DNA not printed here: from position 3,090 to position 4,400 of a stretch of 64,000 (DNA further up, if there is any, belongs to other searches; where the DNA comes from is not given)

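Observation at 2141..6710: HisG-Nudix fusion heading a tightly coupled purA - purC-like - rdgB - mini P-loop kinase operon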

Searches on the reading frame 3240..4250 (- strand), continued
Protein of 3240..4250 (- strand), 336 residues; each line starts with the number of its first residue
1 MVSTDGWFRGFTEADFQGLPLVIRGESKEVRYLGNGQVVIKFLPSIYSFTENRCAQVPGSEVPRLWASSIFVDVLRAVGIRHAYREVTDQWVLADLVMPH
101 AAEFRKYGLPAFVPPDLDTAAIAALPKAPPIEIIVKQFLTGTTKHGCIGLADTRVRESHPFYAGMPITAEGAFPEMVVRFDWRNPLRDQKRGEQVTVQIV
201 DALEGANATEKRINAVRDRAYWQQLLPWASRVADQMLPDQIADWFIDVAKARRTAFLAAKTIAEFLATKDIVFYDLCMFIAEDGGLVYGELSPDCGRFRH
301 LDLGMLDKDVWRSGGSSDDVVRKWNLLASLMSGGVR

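Call 66: find_encoding_contigs(protein=P0324, flank=9000, max_places=1)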
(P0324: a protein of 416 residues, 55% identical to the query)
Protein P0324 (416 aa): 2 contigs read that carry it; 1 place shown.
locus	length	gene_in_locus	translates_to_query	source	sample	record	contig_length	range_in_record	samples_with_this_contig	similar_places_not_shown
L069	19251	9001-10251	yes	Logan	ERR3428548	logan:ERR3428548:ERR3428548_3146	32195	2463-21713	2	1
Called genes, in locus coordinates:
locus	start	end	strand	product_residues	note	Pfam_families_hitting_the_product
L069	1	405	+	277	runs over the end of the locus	-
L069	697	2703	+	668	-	-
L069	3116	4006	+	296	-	PF01634:HisG, PF08029:HisG_C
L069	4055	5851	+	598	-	PF00155:Aminotran_1_2, PF00702:Hydrolase, PF13419:HAD_2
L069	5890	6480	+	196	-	PF00475:IGPD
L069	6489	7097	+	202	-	PF00117:GATase, PF07685:GATase_3 (weak)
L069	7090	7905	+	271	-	PF00977:His_biosynth, PF01207:Dus (weak), PF02581:TMP-TENI (faint)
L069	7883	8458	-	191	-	-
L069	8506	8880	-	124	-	-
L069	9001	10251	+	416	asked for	PF00977:His_biosynth, PF01502:PRA-CH, PF01503:PRA-PH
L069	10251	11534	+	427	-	PF00815:Histidinol_dh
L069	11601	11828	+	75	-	-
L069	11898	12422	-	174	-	PF00578:AhpC-TSA, PF08534:Redoxin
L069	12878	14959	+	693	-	PF08323:Glyco_transf_5 (weak), PF00534:Glycos_transf_1, PF13692:Glyco_trans_1_4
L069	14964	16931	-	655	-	PF13428:TPR_14 (faint), PF13432:TPR_16 (faint), PF14559:TPR_19 (faint), PF00534:Glycos_transf_1 (faint), PF13692:Glyco_trans_1_4 (weak)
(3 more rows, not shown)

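Call 71: search_protein_families(library=pfam, proteins=[L066:1221-3020:+, L066:4320-5288:+, L066:6051-7004:+, L066:7023-8735:+, L066:8797-10332:+, L066:10357-10995:+, L065:6056-6943:+, L065:6645-7868:+, L065:7872-8630:+, L065:8999-10228:+], max_evalue=0.001)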
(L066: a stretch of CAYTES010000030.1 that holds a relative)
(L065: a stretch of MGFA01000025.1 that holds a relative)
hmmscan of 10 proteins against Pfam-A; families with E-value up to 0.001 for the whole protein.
L066:1221-3020:+ (599 aa): 9 families
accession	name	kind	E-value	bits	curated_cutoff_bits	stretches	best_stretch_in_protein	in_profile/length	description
PF00009.33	GTP_EFTU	-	5.2e-55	186.4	26.5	1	2-193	2-187/188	Elongation factor Tu GTP binding domain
PF21018.2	BipA_C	-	1.1e-46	157.5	23.8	1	482-589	2-109/110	TypA/BipA C-terminal domain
PF00679.30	EFG_C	-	1.7e-19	70.1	27.9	1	395-478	3-87/89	Elongation factor G C-terminus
PF03144.31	GTP_EFTU_D2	-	1.4e-13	51.5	30.3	1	217-287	1-73/73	Elongation factor Tu domain 2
PF22042.2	EF-G_D2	-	1.2e-10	41.8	27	1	211-287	10-82/84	Elongation factor G domain 2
PF01926.29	MMR_HSR1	-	1.6e-07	31.9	21.9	1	6-127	2-113/113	50S ribosome-binding GTPase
PF02421.24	FeoB_N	-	4.5e-05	23.4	27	1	51-173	32-151/156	Ferrous iron transport protein B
PF00735.24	Septin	-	0.0001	22.1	26.2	1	6-79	7-75/280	Septin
PF14492.12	EFG_III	-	0.00025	21.5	27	1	328-379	20-72/75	Elongation Factor G, domain III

L066:4320-5288:+ (322 aa): 1 family
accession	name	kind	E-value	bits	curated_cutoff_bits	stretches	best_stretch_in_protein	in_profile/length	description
PF01634.23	HisG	-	2.7e-41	141.6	25.5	1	68-222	1-157/158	ATP phosphoribosyltransferase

L066:6051-7004:+ (317 aa): 1 family
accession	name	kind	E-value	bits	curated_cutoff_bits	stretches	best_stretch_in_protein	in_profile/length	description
PF01259.24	SAICAR_synt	-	2.5e-24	86.8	20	2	25-152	7-121/233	SAICAR synthetase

L066:7023-8735:+ (570 aa): 2 families
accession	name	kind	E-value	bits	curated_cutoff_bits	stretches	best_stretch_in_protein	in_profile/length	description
PF03069.20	FmdA_AmdA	-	1.5e-21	77.2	27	2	147-209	206-267/373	Acetamidase/Formamidase family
PF01259.24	SAICAR_synt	-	4.5e-05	23.8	20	1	335-535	2-196/233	SAICAR synthetase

L066:8797-10332:+ (511 aa): 1 family
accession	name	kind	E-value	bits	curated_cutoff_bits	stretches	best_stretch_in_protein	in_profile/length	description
PF00709.27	Adenylsucc_synt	-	5.2e-90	302.6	27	1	8-508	2-416/416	Adenylosuccinate synthetase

L066:10357-10995:+ (212 aa): 3 families
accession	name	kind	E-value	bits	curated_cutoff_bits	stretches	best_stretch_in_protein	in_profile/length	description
PF13521.12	AAA_28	-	3.2e-06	27.9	27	1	6-114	2-96/164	AAA domain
PF13604.12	AAA_30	-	8e-05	22.9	27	1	6-53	21-67/191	AAA domain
PF02223.23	Thymidylate_kin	-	0.00038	20.6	27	0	8-37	1-29/185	Thymidylate kinase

L065:6056-6943:+ (295 aa): 1 family
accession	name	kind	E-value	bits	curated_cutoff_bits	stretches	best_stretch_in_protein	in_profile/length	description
PF01259.24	SAICAR_synt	-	5e-30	105.4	20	1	37-273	2-218/233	SAICAR synthetase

L065:6645-7868:+ (407 aa): 1 family
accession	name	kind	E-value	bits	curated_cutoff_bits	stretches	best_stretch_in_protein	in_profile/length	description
PF03069.20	FmdA_AmdA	-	4.3e-21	75.7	27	1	255-322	207-281/373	Acetamidase/Formamidase family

L065:7872-8630:+ (252 aa): 0 families

L065:8999-10228:+ (409 aa): 1 family
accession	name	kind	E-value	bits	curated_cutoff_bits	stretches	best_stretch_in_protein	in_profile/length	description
PF01566.24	Nramp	-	4.3e-88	296.2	29.8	1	26-384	1-356/357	Natural resistance-associated macrophage protein-like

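Call 73: search_protein_families(library=pfam, proteins=[L053:5743-7008:+, L053:7060-7854:+, L053:7851-9020:+, L053:8983-10989:+, L053:10995-11534:+, L048:7728-8795:+, L048:8841-10376:+, L048:10342-10935:+, L062:7836-8837:+, L062:8834-10150:+], max_evalue=0.001)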
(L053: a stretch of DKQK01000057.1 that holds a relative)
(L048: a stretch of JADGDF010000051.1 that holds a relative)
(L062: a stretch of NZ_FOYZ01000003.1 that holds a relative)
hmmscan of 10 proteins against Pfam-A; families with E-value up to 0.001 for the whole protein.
L053:5743-7008:+ (421 aa): 4 families
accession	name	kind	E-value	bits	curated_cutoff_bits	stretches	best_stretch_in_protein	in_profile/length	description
PF07690.21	MFS_1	-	3e-41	141.9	33.4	1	33-373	4-346/347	Major Facilitator Superfamily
PF06609.19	TRI12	-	2.7e-08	33.2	23.2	1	37-206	56-224/599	Fungal trichothecene efflux pump (TRI12)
PF05977.19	MFS_3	-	1.8e-07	30.5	27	1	56-402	41-388/524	Transmembrane secretion effector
PF00083.30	Sugar_tr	-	2.1e-07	30.6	22.3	1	60-203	46-194/452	Sugar (and other) transporter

L053:7060-7854:+ (264 aa): 1 family
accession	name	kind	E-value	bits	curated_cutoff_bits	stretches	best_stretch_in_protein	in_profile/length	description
PF01259.24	SAICAR_synt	-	0.0009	19.5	20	0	33-156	2-116/233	SAICAR synthetase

L053:7851-9020:+ (389 aa): 1 family
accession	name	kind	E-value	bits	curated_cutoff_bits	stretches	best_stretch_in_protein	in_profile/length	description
PF01259.24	SAICAR_synt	-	0.00043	20.5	20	0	66-163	2-100/233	SAICAR synthetase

L053:8983-10989:+ (668 aa): 1 family
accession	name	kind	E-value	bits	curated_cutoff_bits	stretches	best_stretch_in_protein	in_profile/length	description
PF02458.20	Transferase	-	4.5e-07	29.3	22.7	1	297-426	53-190/434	Transferase family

L053:10995-11534:+ (179 aa): 3 families
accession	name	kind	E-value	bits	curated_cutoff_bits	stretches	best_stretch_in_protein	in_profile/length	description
PF13481.12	AAA_25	-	2.2e-05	24.6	27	1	5-69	28-95/195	AAA domain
PF02223.23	Thymidylate_kin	-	0.00015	22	27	1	15-141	1-124/185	Thymidylate kinase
PF13401.12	AAA_22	-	0.00025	21.8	27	0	11-70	6-59/130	AAA domain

L048:7728-8795:+ (355 aa): 1 family
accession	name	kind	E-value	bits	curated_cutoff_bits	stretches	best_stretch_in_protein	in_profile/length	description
PF01259.24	SAICAR_synt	-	8e-08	32.8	20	1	94-337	5-221/233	SAICAR synthetase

L048:8841-10376:+ (511 aa): 1 family
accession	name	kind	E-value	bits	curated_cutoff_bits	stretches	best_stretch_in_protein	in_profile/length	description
PF04055.27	Radical_SAM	-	1e-09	39.2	29.5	1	242-377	9-140/166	Radical SAM superfamily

L048:10342-10935:+ (197 aa): 0 families

L062:7836-8837:+ (333 aa): 0 families

L062:8834-10150:+ (438 aa): 2 families
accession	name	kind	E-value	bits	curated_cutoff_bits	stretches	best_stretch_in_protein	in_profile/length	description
PF11969.13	DcpS_C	-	9.2e-05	23.3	24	1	285-359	34-105/114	Scavenger mRNA decapping enzyme C-term binding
PF04677.20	CwfJ_C_1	-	0.00089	19.6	21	0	246-355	13-108/122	Protein similar to CwfJ C-terminus 1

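Call 74: find_encoding_contigs(protein=P0001, flank=1000, max_places=2)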
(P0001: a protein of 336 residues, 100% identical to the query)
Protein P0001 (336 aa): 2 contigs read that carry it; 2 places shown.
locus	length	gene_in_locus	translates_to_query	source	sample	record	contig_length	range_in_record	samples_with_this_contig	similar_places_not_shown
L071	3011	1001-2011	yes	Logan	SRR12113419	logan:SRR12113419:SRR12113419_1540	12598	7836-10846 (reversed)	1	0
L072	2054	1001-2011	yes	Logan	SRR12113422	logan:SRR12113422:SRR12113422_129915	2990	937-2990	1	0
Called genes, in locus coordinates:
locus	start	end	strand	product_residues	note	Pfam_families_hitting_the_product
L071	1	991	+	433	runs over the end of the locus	PF00709:Adenylsucc_synt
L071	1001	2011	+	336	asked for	-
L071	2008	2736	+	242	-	PF01725:Ham1p_like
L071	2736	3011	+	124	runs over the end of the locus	-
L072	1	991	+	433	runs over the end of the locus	PF00709:Adenylsucc_synt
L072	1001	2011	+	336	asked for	-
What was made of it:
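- Checked: Independent gene calls on two other assemblies give the same lengths of 433/336/242/124 aa (call 74).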

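Call 75: find_encoding_contigs(protein=P0210, flank=3000, max_places=2)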
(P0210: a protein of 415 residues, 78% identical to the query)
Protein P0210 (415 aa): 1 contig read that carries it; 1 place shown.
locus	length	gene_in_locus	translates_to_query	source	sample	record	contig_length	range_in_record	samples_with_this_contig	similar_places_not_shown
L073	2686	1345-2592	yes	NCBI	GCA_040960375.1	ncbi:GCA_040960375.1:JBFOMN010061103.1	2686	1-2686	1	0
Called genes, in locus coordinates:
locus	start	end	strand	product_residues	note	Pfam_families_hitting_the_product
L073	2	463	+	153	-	?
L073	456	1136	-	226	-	PF00697:PRAI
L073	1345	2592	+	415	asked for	PF00977:His_biosynth, PF01502:PRA-CH, PF01503:PRA-PH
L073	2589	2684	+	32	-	?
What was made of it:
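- Tried and rejected: The 78%-identical hit belongs to another assembly (call 75).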

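Call 105: search_protein_families(library=pfam, proteins=[L021:4778-6049:+, L021:9903-11150:+, L015:9922-11139:+, L025:2935-4041:+, L025:5613-6338:+, L025:8868-9704:+, L025:9757-10518:+, L024:3367-5967:+, L013:5524-7479:+], max_evalue=0.001)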
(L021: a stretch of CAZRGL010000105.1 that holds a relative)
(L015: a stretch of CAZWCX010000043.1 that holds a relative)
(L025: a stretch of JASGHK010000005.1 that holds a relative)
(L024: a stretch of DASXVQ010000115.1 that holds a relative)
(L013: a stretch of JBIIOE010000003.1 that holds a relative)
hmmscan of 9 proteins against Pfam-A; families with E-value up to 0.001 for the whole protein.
L021:4778-6049:+ (423 aa): 3 families
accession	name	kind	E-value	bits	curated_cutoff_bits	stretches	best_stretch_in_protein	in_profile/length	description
PF13091.12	PLDc_2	-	7.3e-41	139.5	27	2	72-203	3-132/132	PLD-like domain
PF00614.28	PLDc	-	1.1e-12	47.8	21.9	1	148-175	1-28/28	Phospholipase D Active site motif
PF13918.12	PLDc_3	-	1.8e-06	28.2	27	1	235-311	66-146/180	PLD-like domain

L021:9903-11150:+ (415 aa): 3 families
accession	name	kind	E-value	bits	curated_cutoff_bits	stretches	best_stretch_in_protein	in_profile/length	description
PF02801.28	Ketoacyl-synt_C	-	5e-32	110.8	20.8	1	259-369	2-118/119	Beta-ketoacyl synthase, C-terminal domain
PF00109.32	ketoacyl-synt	-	4.7e-29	102.2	20.8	1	8-249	2-251/252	Beta-ketoacyl synthase, N-terminal domain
PF00108.29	Thiolase_N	-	0.00077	19.3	26.4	0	157-196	75-114/260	Thiolase, N-terminal domain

L015:9922-11139:+ (405 aa): 1 family
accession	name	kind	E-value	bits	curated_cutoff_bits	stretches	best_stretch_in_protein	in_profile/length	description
PF16670.11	PI-PLC-C1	-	5.2e-110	368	29.9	1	52-380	2-329/329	Phosphoinositide phospholipase C, Ca2+-dependent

L025:2935-4041:+ (368 aa): 1 family
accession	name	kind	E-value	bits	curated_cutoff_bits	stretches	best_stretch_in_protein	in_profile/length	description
PF00294.29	PfkB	-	9.4e-44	150.4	25.8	1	58-353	3-297/302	pfkB family carbohydrate kinase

L025:5613-6338:+ (241 aa): 0 families

L025:8868-9704:+ (278 aa): 0 families

L025:9757-10518:+ (253 aa): 1 family
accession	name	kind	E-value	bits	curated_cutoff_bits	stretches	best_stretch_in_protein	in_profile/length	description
PF03588.20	Leu_Phe_trans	-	3.5e-40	137.7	22.7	1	74-230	2-169/171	Leucyl/phenylalanyl-tRNA protein transferase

L024:3367-5967:+ (866 aa): 3 families
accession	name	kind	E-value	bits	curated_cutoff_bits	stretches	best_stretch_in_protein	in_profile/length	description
PF00977.27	His_biosynth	-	4.1e-39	134.8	23.6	1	441-655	1-227/228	Histidine biosynthesis protein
PF01502.23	PRA-CH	-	4.1e-25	87.9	27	1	689-760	2-73/74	Phosphoribosyl-AMP cyclohydrolase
PF01503.22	PRA-PH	-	1.7e-11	44.8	21.3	1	772-852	3-85/86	Phosphoribosyl-ATP pyrophosphohydrolase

L013:5524-7479:+ (651 aa): 0 families
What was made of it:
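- A PfkB (adenosine/ribose kinase family) gene overlaps the HisAIE gene in one Myxococcales locus (call 105).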
